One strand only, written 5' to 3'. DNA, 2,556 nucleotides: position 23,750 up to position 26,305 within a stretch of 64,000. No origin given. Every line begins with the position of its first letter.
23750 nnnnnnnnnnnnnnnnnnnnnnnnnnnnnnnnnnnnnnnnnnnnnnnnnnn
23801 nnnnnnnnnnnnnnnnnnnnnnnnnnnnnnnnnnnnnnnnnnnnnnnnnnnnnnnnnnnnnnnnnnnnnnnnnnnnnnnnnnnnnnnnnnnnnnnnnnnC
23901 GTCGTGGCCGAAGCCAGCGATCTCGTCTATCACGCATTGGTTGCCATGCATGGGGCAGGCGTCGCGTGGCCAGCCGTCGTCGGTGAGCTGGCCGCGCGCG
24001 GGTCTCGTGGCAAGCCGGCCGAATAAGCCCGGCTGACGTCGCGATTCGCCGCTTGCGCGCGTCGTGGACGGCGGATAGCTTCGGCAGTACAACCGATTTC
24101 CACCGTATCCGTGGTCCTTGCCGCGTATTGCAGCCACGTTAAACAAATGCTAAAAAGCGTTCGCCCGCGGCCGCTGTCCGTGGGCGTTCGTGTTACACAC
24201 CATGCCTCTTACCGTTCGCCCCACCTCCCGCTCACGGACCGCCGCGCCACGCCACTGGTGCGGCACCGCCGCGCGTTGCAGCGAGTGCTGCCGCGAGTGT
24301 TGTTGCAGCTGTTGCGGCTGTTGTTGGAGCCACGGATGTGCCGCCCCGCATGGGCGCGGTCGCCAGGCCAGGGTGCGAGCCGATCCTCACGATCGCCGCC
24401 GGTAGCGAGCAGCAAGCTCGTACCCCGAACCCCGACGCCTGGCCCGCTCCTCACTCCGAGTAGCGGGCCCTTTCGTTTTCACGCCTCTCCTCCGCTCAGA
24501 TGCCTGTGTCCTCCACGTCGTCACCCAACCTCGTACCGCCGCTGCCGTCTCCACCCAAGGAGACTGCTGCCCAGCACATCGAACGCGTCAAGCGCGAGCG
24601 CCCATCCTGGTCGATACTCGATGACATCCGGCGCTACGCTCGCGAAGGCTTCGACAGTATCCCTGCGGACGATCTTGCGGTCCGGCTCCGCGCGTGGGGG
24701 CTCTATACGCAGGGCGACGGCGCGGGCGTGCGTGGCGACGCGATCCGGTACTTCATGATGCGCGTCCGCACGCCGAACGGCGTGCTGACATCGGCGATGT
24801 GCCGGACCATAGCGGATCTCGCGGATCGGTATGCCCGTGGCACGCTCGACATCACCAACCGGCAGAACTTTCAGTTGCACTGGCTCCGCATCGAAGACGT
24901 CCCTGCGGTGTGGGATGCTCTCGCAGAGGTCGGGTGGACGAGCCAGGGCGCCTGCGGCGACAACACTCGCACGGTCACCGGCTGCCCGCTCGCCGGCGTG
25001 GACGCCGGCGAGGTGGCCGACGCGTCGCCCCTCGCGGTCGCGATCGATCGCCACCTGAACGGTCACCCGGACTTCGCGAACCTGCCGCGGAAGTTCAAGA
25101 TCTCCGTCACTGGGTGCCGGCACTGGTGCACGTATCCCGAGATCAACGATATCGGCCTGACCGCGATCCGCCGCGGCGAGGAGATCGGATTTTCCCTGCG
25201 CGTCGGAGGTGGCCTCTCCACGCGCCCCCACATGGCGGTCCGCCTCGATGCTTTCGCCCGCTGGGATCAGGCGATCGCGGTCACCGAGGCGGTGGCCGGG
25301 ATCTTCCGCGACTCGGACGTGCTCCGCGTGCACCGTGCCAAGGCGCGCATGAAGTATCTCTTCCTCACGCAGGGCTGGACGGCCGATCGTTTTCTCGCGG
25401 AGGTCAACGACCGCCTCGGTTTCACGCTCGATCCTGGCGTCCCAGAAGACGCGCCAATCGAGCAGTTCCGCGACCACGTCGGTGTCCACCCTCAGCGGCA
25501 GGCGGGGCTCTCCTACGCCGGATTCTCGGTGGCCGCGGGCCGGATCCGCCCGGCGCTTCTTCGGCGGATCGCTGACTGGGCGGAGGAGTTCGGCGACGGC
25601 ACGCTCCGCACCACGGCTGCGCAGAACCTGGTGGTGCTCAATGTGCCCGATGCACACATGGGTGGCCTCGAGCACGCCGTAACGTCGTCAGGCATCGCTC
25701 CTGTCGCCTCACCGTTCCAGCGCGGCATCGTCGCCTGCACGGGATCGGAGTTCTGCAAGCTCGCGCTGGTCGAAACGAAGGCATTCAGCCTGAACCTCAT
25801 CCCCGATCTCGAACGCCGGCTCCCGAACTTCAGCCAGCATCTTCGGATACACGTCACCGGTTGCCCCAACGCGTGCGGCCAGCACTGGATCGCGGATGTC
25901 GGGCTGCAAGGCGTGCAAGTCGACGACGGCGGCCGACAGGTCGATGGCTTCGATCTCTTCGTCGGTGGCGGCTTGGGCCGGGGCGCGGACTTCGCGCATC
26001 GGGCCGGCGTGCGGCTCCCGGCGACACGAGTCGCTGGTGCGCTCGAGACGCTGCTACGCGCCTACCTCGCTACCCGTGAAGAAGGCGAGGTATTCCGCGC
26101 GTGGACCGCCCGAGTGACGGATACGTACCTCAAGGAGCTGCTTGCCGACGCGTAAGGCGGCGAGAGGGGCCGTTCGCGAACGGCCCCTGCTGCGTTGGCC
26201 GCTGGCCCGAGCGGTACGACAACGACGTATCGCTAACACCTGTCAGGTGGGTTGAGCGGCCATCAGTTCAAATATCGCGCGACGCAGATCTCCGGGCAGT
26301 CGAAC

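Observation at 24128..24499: Poly-cysteine upstream ORF and terminator in front of the sulfite reductase: candidate Cys-responsive attenuator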

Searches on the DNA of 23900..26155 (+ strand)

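Call 4: search_rna_families(source=window, start=23900, end=24700, threshold=evalue, max_evalue=10)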
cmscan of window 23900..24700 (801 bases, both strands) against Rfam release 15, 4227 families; matches with E-value up to 10: 4.
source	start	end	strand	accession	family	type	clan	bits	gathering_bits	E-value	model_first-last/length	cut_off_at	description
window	24101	24174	+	RF00521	SAM_alpha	Cis-reg; riboswitch;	-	30.5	36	7.2e-05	1-79/79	no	Alpha-proteobacteria SAM riboswitch aptamer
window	24105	24163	+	RF01726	SAM-II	Cis-reg; riboswitch;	-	21.3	44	0.2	1-60/60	no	SAM-II riboswitch aptamer (SAM-II long loop)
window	24333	24432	-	RF00507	Corona_FSE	Cis-reg; frameshift_element;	-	14.1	46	4.9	1-78/78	no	Coronavirus frameshifting stimulation element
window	24504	24556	-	RF02040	HOTTIP_1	Gene; lncRNA;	-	11.8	50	9.3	1-57/57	no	HOXA transcript at the distal tip, conserved region 1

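Call 6: search_rna_families(source=window, start=24040, end=24260, threshold=evalue, max_evalue=10, show_alignments=3)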
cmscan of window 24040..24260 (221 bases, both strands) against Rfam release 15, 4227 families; matches with E-value up to 10: 3.
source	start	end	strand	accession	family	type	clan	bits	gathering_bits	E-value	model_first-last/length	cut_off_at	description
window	24101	24174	+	RF00521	SAM_alpha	Cis-reg; riboswitch;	-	30.5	36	2e-05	1-79/79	no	Alpha-proteobacteria SAM riboswitch aptamer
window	24105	24163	+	RF01726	SAM-II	Cis-reg; riboswitch;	-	21.3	44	0.056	1-60/60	no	SAM-II riboswitch aptamer (SAM-II long loop)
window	24132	24197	+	RF00382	DnaX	Cis-reg; frameshift_element;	-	11.4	35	3.3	1-65/65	no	DnaX ribosomal frameshifting element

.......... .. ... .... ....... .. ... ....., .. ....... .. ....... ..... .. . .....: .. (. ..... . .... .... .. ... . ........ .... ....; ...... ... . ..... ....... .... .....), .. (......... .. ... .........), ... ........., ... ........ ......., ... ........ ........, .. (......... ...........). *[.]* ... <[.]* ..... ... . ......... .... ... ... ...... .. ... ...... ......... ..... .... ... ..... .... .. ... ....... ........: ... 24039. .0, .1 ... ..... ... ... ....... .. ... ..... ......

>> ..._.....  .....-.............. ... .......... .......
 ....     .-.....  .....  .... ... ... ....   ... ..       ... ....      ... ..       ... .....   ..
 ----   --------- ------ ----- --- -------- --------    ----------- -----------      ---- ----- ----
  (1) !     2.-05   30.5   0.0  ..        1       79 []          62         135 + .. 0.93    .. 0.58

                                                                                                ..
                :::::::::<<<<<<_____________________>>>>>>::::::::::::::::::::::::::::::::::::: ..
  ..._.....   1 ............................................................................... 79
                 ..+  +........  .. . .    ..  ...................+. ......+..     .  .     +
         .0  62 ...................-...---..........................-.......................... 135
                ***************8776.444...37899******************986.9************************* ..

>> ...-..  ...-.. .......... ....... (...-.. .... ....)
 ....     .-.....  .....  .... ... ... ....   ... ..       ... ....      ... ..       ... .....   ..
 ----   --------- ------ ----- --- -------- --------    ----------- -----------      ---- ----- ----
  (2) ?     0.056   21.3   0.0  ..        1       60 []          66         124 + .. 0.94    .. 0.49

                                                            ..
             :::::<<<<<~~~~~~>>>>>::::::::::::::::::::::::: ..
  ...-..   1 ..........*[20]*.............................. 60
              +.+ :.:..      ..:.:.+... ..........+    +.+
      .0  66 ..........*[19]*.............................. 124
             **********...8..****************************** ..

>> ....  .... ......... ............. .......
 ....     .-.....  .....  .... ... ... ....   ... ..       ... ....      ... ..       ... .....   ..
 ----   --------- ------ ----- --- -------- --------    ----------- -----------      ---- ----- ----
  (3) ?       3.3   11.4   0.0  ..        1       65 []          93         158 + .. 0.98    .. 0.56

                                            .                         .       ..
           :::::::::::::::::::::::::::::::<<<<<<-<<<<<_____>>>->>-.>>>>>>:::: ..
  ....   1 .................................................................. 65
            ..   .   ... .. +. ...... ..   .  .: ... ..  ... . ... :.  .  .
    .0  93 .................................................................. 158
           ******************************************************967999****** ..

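Call 27: search_rna_families(sources=[L005, L082, L083, L084, L002, L003, L041, L045], threshold=evalue, max_evalue=0.1, show_alignments=2)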
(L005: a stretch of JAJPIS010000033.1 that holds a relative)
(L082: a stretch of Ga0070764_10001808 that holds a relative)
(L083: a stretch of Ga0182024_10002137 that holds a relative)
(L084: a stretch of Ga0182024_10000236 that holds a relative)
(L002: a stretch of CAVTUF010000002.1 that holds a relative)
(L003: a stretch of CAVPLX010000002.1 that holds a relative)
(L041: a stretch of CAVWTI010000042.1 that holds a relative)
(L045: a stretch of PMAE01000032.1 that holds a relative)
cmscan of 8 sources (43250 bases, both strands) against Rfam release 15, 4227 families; matches with E-value up to 0.1: 6.
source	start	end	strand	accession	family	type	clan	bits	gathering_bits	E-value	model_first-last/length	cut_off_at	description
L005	2256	2330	+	RF00521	SAM_alpha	Cis-reg; riboswitch;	-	41.6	36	3.9e-06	1-79/79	no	Alpha-proteobacteria SAM riboswitch aptamer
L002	2116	2189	+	RF00521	SAM_alpha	Cis-reg; riboswitch;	-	33.9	36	0.00047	1-79/79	no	Alpha-proteobacteria SAM riboswitch aptamer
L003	2137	2210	+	RF00521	SAM_alpha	Cis-reg; riboswitch;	-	30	36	0.0053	1-79/79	no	Alpha-proteobacteria SAM riboswitch aptamer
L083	616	689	+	RF00521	SAM_alpha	Cis-reg; riboswitch;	-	29.5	36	0.0074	1-79/79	no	Alpha-proteobacteria SAM riboswitch aptamer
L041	2083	2156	+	RF00521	SAM_alpha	Cis-reg; riboswitch;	-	28.2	36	0.017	1-79/79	no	Alpha-proteobacteria SAM riboswitch aptamer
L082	595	642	+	RF00521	SAM_alpha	Cis-reg; riboswitch;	-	26.4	36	0.052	10-62/79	no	Alpha-proteobacteria SAM riboswitch aptamer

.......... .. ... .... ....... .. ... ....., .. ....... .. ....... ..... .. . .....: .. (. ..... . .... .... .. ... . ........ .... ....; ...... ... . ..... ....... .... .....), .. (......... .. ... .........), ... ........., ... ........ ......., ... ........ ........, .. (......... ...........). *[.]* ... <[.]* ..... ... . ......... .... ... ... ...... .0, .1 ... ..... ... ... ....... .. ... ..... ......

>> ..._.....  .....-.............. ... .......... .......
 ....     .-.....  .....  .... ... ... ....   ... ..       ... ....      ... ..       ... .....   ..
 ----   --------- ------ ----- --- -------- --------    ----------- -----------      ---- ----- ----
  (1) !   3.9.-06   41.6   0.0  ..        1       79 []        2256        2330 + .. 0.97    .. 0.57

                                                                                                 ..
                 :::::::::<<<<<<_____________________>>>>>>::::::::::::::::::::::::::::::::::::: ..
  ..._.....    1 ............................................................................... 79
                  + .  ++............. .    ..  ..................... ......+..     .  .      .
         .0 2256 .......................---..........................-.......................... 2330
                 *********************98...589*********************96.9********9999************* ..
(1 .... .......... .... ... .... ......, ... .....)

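Call 68: search_rna_families(sources=[L011, L056, L070, L055, L147, L013, L019], threshold=evalue, max_evalue=0.5, show_alignments=1)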
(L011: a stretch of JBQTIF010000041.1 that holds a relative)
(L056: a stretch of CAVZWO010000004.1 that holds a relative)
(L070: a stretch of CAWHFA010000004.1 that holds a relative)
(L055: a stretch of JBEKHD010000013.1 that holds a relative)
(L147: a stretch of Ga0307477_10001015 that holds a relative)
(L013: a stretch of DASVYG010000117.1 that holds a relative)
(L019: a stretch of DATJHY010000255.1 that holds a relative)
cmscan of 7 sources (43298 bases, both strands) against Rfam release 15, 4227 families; matches with E-value up to 0.5: 2.
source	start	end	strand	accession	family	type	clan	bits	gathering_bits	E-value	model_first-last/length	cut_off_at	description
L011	604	679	+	RF00521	SAM_alpha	Cis-reg; riboswitch;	-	40.7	36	6.6e-06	1-79/79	no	Alpha-proteobacteria SAM riboswitch aptamer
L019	5063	5134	+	RF00521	SAM_alpha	Cis-reg; riboswitch;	-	37.8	36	4.2e-05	1-79/79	no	Alpha-proteobacteria SAM riboswitch aptamer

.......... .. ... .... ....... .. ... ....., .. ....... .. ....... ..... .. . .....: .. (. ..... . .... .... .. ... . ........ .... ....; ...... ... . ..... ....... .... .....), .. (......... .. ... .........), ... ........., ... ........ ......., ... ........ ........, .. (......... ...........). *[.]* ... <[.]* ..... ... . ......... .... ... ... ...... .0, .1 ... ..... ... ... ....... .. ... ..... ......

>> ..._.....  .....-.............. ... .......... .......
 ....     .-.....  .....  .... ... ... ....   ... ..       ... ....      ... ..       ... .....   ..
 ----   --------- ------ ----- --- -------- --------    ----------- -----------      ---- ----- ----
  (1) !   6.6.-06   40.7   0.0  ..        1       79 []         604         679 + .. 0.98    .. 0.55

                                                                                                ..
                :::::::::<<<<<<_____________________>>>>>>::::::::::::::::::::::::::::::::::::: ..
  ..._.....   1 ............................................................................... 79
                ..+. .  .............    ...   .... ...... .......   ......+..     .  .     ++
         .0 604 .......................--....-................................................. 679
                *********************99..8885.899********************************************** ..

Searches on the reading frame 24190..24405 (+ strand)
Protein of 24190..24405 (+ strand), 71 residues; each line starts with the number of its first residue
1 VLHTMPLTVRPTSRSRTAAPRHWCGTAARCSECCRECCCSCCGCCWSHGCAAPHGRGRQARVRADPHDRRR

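Call 7: search_protein_families(library=pfam, proteins=[window:24190-24405:+])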
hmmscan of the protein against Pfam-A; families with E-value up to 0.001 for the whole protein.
window:24190-24405:+ (71 aa): 0 families
